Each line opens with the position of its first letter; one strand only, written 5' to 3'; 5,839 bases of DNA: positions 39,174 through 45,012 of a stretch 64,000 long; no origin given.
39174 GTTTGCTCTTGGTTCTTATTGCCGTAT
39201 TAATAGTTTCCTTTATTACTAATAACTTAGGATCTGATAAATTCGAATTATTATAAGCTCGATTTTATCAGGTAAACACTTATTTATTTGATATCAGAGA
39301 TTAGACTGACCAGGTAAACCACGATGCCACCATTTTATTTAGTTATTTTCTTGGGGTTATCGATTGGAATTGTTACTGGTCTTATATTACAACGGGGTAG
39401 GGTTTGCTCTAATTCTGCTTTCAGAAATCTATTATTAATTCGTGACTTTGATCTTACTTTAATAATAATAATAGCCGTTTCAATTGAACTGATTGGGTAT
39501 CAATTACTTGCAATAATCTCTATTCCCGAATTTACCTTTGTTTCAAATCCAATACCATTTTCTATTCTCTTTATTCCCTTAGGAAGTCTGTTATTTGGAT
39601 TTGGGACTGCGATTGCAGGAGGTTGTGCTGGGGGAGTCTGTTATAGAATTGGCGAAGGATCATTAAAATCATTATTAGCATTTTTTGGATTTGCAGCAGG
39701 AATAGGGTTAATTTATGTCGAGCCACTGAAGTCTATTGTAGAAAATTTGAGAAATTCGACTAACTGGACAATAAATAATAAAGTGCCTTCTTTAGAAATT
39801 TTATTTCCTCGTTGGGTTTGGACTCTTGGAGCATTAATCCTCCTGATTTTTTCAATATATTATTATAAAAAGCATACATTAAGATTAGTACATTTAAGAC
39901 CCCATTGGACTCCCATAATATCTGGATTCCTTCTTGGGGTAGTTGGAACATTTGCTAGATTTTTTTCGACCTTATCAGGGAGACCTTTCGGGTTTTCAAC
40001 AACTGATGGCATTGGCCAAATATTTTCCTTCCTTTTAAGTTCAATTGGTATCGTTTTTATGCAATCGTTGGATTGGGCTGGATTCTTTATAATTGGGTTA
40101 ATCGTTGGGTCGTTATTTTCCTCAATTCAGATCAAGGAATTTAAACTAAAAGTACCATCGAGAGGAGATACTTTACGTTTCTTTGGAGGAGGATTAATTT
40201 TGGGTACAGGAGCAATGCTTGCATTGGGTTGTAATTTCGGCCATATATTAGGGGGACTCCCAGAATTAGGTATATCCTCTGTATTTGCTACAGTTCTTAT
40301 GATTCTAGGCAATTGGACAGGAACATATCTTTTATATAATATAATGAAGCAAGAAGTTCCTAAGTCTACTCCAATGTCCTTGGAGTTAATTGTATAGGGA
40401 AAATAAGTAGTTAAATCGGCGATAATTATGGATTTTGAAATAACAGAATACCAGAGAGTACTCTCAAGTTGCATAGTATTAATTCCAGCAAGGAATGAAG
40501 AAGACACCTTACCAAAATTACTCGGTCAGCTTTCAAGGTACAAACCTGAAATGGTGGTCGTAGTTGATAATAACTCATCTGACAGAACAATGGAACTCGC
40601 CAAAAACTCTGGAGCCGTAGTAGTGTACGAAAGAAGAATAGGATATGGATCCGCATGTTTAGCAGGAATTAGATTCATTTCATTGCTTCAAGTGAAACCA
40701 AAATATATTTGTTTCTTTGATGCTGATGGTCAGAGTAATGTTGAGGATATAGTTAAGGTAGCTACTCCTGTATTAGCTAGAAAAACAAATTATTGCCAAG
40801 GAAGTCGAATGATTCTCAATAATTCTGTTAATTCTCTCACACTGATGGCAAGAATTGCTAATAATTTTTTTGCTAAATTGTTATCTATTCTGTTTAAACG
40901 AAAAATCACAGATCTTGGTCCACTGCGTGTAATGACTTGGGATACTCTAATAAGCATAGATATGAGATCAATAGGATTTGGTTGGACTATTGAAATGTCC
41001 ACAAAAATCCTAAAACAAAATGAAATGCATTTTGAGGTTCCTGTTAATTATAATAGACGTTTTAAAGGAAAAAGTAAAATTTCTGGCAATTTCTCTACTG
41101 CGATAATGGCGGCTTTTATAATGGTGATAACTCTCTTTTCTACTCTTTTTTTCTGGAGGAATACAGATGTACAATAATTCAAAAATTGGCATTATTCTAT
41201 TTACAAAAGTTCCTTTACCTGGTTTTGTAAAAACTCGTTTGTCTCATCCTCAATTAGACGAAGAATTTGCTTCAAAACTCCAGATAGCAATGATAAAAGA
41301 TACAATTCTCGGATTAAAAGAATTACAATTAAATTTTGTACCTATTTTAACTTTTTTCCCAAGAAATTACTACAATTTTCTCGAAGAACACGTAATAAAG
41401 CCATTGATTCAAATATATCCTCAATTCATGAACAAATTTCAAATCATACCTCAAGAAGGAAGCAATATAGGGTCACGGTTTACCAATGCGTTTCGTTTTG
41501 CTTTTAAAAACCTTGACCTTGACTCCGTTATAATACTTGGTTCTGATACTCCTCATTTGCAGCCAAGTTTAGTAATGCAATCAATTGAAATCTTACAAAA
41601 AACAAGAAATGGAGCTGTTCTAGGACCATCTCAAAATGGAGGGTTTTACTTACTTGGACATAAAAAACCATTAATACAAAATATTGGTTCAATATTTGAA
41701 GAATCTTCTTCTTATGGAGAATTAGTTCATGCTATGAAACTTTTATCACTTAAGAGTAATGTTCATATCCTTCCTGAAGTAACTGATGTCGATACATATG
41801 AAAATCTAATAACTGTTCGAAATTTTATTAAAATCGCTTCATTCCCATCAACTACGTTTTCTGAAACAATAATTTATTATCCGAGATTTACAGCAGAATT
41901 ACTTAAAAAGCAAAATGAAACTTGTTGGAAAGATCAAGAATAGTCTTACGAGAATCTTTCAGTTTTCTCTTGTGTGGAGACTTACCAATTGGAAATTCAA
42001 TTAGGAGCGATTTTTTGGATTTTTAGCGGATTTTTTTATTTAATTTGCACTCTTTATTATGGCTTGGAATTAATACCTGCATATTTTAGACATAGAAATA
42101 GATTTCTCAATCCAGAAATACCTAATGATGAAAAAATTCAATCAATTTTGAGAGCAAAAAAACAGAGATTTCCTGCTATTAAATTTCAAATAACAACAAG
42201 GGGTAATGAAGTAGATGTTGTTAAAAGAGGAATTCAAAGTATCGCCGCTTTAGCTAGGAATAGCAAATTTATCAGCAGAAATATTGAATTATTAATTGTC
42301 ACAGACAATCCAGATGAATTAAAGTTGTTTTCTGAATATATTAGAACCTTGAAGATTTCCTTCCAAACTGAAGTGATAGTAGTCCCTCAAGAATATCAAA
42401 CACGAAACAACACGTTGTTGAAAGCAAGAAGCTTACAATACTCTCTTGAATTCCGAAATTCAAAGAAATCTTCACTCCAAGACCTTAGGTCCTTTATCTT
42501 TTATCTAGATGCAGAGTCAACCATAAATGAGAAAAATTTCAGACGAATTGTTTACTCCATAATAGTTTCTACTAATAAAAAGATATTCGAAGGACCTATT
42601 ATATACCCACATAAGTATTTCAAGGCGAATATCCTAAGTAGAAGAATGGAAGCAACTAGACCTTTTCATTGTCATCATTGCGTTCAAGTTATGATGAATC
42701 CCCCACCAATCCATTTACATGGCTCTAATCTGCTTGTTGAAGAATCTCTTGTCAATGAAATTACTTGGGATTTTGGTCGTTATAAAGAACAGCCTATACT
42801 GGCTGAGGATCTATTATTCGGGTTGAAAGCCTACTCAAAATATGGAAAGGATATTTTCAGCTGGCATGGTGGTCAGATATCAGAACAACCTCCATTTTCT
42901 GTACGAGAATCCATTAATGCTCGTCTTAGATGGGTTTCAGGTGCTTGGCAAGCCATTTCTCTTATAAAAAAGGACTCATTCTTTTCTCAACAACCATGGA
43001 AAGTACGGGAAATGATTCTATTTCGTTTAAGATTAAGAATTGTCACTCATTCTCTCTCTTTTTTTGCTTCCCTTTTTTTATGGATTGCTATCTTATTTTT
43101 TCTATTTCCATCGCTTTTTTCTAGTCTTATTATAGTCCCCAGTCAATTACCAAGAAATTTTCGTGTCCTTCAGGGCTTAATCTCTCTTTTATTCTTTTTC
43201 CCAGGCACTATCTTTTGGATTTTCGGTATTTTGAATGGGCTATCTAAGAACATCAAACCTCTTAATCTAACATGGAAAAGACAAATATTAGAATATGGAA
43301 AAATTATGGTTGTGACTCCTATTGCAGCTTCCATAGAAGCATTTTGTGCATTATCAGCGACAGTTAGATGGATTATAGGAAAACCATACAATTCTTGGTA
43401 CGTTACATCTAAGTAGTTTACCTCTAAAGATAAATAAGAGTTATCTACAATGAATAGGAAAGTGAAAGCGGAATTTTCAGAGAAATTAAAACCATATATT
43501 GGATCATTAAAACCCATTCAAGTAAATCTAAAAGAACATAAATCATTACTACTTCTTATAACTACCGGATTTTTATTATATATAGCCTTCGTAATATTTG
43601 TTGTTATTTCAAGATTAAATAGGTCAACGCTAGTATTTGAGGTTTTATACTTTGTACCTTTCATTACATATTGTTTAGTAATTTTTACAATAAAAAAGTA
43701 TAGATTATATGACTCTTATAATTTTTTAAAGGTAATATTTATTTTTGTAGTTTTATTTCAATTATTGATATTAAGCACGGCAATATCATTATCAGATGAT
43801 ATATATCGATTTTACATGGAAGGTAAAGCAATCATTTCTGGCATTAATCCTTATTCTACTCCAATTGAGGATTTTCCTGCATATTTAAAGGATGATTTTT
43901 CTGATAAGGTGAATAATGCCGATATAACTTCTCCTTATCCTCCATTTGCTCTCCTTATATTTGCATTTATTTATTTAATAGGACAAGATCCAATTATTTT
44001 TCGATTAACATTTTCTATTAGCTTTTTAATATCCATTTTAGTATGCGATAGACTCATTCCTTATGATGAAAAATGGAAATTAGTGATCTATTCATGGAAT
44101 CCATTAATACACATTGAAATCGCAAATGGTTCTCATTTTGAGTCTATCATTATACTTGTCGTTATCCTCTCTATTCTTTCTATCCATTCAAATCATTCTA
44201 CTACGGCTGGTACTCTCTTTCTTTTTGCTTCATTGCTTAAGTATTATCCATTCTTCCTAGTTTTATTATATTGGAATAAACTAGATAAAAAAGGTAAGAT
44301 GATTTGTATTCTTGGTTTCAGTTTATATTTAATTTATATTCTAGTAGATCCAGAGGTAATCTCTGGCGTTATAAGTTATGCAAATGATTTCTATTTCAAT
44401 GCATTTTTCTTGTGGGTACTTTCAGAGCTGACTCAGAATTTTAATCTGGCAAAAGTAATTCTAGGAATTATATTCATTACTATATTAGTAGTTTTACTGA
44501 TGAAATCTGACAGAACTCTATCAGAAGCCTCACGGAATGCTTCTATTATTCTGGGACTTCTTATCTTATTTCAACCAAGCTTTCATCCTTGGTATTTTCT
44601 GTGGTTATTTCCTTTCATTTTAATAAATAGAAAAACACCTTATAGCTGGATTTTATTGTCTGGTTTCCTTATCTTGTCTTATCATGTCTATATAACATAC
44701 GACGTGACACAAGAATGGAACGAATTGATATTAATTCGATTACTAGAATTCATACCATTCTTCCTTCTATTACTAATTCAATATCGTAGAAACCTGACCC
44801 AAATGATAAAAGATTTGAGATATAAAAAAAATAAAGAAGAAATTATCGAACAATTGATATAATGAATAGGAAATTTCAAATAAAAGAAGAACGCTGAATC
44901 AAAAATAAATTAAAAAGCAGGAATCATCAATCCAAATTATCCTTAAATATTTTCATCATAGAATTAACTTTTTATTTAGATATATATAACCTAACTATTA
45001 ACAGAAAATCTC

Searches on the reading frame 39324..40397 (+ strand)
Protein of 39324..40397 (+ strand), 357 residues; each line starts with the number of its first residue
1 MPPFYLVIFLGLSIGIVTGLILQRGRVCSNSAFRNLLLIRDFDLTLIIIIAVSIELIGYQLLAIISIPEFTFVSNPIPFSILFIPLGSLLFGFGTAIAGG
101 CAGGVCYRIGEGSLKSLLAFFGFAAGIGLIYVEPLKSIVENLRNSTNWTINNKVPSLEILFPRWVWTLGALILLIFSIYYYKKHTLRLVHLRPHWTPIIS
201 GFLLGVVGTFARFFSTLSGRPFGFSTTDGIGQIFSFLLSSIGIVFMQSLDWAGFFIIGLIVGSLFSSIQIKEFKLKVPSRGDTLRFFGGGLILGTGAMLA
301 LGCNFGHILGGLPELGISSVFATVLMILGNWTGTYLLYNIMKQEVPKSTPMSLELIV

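Call 9: search_protein_families(library=pfam, proteins=[window:39324-40397:+], max_evalue=0.001)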
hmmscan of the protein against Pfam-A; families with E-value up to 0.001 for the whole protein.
window:39324-40397:+ (357 aa): 1 family
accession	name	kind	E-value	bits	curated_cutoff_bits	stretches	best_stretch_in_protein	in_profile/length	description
PF04143.19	Sulf_transp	-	2.6e-55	188.6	27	1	24-332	1-310/310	Sulphur transport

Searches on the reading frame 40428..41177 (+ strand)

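Call 9: search_protein_families(library=pfam, proteins=[window:40428-41177:+], max_evalue=0.001)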
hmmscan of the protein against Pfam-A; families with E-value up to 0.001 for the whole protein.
window:40428-41177:+ (249 aa): 2 families
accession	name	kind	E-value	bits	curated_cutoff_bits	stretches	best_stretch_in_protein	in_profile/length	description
PF00535.33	Glycos_transf_2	-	4.2e-13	50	23.3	1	17-142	2-130/168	Glycosyl transferase family 2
PF13704.12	Glyco_tranf_2_4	-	1.4e-05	25.9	27.5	1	22-100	1-81/98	Glycosyl transferase family 2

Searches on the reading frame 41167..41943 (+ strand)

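Call 9: search_protein_families(library=pfam, proteins=[window:41167-41943:+], max_evalue=0.001)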
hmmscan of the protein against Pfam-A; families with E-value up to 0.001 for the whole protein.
window:41167-41943:+ (258 aa): 2 families
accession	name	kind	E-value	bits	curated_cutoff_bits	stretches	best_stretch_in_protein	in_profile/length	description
PF09837.15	DUF2064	-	1.5e-17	64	25.8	1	87-168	30-108/120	Uncharacterized protein conserved in bacteria (DUF2064)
PF01983.22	CofC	-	3.4e-05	23.6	22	0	105-200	75-164/217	Guanylyl transferase CofC like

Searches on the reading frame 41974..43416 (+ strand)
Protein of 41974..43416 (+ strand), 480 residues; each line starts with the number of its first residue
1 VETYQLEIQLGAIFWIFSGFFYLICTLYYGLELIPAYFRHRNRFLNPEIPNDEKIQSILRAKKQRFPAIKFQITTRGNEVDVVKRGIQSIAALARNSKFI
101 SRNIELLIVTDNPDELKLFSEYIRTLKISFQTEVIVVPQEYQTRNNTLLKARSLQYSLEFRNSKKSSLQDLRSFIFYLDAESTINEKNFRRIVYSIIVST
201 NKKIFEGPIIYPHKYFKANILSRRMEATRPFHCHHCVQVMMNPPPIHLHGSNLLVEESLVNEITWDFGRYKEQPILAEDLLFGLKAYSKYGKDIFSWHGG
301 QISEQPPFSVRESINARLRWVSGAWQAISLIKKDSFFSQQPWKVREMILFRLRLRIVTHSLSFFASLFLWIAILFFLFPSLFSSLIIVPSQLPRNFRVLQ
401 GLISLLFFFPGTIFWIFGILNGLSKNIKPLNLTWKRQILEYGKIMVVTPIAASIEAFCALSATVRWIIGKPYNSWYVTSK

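Call 9: search_protein_families(library=pfam, proteins=[window:41974-43416:+], max_evalue=0.001)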
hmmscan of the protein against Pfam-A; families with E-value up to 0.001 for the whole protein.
window:41974-43416:+ (480 aa): 1 family
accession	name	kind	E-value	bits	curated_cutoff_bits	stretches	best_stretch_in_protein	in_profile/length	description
PF13632.12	Glyco_trans_2_3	-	1.9e-14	54.4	27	1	175-377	2-196/198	Glycosyl transferase family group 2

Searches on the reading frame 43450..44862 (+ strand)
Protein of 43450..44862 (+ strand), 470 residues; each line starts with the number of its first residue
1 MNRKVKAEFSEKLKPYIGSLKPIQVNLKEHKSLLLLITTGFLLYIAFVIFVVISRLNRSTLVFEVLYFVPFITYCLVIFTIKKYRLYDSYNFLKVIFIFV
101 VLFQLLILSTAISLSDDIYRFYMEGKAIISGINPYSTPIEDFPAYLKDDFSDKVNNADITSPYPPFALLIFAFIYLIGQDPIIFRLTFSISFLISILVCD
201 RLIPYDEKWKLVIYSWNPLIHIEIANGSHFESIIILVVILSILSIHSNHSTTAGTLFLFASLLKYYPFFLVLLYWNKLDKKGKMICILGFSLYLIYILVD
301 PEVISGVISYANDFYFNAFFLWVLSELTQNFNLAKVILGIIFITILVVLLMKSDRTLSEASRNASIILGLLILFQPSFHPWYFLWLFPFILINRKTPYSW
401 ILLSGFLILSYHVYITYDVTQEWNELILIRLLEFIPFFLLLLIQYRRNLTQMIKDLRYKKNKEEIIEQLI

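Call 9: search_protein_families(library=pfam, proteins=[window:43450-44862:+], max_evalue=0.001)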
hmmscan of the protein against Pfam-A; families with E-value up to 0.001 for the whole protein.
window:43450-44862:+ (470 aa): 0 families

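Call 85: search_protein_families(library=ncbifam, proteins=[window:43450-44862:+], max_evalue=0.1)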
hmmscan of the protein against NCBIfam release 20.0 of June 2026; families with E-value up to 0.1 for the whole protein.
window:43450-44862:+ (470 aa): 1 family
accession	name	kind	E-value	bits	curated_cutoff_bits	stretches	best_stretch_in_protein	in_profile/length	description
NF038066.1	MptB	equivalog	3.5e-06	25.7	40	1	97-238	139-289/553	polyprenol phosphomannose-dependent alpha 1,6 mannosyltransferase MptB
